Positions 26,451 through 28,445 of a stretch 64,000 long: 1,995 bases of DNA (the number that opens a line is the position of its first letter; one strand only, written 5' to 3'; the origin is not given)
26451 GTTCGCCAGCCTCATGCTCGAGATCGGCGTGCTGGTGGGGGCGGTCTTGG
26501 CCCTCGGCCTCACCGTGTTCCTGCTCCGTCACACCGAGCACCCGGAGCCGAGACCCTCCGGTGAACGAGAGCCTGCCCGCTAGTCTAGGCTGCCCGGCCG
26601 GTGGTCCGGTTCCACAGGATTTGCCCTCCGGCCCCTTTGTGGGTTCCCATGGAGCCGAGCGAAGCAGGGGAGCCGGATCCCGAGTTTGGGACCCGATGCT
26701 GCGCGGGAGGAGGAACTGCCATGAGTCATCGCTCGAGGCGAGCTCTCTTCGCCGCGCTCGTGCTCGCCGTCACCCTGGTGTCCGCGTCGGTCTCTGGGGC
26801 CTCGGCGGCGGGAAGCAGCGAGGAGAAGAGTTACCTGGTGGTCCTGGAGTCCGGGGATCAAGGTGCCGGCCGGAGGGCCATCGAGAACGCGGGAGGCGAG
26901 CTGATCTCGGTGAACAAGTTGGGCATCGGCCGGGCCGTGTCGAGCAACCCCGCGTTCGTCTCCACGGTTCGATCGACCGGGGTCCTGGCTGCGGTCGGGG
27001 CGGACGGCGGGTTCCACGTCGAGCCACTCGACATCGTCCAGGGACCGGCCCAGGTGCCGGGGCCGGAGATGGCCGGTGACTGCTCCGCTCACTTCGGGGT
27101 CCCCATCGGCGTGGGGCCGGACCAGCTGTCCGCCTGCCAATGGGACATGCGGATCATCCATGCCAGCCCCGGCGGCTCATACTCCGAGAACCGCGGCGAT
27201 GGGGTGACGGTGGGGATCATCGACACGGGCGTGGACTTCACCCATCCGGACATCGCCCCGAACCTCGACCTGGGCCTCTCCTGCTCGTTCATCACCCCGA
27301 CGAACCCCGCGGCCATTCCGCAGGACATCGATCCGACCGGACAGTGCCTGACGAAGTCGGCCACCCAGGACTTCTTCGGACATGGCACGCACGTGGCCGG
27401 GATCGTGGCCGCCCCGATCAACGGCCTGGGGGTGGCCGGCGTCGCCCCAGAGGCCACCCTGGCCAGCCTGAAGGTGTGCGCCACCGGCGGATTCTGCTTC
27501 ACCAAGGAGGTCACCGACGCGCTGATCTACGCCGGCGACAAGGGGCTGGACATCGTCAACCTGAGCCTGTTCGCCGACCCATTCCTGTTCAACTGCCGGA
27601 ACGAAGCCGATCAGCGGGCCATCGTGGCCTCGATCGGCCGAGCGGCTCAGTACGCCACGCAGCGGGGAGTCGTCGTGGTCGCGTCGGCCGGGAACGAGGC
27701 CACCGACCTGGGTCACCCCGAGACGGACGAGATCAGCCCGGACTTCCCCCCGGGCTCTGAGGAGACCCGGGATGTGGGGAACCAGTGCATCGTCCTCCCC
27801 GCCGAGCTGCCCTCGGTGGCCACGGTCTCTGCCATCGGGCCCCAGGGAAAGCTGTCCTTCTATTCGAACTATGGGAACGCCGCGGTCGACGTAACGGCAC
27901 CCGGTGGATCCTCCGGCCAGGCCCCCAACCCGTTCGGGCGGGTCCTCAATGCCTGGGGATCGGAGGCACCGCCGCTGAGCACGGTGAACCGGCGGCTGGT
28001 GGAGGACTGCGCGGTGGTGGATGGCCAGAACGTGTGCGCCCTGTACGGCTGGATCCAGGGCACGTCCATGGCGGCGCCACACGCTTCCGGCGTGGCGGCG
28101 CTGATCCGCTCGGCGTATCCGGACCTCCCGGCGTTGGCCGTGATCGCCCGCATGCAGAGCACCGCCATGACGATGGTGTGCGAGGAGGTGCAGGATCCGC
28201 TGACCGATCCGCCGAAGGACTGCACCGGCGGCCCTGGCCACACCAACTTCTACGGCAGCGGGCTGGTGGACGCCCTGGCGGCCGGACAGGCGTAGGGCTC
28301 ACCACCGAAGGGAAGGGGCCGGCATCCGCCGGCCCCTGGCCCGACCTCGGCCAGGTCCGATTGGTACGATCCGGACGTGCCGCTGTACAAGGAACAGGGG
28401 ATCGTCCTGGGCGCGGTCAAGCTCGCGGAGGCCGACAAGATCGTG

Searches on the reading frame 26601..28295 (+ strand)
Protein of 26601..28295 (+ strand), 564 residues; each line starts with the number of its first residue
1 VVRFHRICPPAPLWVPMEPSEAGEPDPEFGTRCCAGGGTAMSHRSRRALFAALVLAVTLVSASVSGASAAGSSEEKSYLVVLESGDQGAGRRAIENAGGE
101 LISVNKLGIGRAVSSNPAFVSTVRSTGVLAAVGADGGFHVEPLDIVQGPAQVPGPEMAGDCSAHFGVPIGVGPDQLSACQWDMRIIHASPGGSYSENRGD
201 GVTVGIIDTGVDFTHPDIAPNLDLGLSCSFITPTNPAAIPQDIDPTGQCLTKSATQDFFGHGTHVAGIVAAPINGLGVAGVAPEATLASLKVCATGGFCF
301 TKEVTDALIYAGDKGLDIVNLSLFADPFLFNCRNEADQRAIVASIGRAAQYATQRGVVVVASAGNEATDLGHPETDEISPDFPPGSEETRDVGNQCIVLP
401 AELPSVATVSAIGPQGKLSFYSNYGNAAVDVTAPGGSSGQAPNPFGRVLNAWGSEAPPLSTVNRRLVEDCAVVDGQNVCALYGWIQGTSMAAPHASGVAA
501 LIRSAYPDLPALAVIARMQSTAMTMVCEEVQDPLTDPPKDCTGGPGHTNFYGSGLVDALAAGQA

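Call 58: search_protein_families(library=ncbifam, proteins=[window:26601-28295:+], max_evalue=1e-10)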
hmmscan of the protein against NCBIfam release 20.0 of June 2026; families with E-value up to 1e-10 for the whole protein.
window:26601-28295:+ (564 aa): 2 families
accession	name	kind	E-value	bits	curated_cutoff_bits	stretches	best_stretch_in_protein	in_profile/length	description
TIGR03921.1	T7SS_mycosin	equivalog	6.1e-45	153.9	278.75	1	196-525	9-266/353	type VII secretion-associated serine protease mycosin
NF033595.1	denti_PrtP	equivalog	1.4e-12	47.1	300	0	118-286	108-276/606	dentilisin complex serine proteinase subunit PrtP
